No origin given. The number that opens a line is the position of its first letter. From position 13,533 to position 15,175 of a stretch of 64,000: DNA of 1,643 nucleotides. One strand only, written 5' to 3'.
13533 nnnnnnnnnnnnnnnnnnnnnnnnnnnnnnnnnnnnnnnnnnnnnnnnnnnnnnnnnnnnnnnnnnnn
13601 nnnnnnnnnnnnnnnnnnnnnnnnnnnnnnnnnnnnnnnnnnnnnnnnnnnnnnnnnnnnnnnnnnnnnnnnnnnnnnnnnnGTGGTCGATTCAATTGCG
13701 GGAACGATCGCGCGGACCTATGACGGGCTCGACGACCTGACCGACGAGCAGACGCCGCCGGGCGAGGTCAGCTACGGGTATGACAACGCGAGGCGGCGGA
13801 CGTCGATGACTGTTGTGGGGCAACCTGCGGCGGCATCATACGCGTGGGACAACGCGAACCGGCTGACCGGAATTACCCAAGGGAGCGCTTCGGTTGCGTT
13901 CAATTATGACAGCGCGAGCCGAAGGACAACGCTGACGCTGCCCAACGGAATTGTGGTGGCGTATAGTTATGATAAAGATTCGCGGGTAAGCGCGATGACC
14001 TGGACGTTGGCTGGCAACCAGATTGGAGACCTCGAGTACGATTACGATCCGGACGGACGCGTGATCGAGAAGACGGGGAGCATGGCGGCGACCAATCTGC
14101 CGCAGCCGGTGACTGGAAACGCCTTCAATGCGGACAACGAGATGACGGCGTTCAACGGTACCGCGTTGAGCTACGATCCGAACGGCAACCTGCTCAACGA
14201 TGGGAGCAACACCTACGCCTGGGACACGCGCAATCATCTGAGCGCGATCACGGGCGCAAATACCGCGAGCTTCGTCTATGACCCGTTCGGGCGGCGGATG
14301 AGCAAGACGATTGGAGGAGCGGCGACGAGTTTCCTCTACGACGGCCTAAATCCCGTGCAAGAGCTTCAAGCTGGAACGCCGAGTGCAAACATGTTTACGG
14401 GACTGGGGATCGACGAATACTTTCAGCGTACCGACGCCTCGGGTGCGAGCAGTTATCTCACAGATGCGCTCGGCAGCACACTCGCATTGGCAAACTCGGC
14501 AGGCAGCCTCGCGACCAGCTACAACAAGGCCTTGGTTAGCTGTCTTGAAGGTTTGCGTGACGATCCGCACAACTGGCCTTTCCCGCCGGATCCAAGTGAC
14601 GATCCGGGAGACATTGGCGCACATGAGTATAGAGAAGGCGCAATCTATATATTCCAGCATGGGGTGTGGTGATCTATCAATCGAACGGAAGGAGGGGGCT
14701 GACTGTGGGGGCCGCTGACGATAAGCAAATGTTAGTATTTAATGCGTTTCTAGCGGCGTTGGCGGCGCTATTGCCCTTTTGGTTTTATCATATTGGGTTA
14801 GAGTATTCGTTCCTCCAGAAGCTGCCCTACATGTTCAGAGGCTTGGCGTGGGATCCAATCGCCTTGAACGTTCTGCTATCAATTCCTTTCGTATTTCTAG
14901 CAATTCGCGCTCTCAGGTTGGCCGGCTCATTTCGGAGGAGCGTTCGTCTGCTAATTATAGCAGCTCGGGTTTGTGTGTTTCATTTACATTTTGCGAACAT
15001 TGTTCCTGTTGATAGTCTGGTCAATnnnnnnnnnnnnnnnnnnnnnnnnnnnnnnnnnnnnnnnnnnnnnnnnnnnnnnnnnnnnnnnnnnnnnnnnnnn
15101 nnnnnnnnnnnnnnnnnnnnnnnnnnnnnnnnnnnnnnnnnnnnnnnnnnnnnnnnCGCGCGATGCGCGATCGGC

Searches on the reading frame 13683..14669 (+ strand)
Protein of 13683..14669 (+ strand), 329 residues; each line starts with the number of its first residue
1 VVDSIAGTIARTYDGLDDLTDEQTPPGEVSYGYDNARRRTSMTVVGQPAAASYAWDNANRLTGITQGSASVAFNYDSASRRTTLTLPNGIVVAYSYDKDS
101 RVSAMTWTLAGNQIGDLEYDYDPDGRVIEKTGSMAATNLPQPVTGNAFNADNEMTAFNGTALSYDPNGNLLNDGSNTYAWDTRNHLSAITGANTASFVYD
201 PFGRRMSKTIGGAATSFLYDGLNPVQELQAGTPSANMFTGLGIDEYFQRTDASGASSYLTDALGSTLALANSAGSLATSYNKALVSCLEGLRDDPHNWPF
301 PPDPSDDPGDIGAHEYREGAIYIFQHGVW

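Call 5: search_protein_families(library=pfam, proteins=[window:13683-14669:+], max_evalue=0.1)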
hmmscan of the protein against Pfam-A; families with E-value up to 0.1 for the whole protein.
window:13683-14669:+ (329 aa): 3 families
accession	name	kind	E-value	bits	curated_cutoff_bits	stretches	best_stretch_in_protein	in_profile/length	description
PF05593.20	RHS_repeat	-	4.4e-17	62.5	22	3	75-106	1-32/38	RHS Repeat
PF25023.1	TEN_YD-shell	-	0.046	12.2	50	0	69-102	124-157/909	Teneurin YD-shell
PF07661.19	MORN_2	-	0.076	13.7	29.6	0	158-171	2-15/22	MORN repeat variant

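Call 11: search_protein_families(library=ncbifam, proteins=[window:13683-14669:+], max_evalue=0.1)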
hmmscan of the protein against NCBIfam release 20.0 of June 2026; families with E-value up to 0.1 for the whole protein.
window:13683-14669:+ (329 aa): 2 families
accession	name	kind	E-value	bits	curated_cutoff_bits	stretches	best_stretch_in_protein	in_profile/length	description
TIGR01643.1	YD_repeat_2x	repeat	1.3e-20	73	15.8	3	55-90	1-37/42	YD repeat-containing protein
NF041261.1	RHS_core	equivalog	2.7e-05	22.2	2000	1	12-127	582-693/1261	RHS element core protein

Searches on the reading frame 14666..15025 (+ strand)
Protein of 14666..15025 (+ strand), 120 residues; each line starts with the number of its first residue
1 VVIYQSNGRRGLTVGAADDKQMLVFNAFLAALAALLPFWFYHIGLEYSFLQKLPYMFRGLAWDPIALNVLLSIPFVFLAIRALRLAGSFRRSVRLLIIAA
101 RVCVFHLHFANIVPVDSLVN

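Call 5: search_protein_families(library=pfam, proteins=[window:14666-15025:+], max_evalue=0.1)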
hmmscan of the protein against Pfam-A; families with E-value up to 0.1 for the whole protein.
window:14666-15025:+ (120 aa): 0 families

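Call 11: search_protein_families(library=ncbifam, proteins=[window:14666-15025:+], max_evalue=0.1)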
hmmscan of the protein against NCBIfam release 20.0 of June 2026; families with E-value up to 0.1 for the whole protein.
window:14666-15025:+ (120 aa): 0 families

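Call 74: search_protein_families(library=phrogs, proteins=[window:14666-15025:+], max_evalue=1)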
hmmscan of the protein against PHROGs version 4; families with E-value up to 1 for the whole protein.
window:14666-15025:+ (120 aa): 0 families

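Call 75: search_protein_families(library=padloc, proteins=[window:14666-15025:+], max_evalue=1)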
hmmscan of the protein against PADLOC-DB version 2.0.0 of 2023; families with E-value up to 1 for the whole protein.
window:14666-15025:+ (120 aa): 0 families
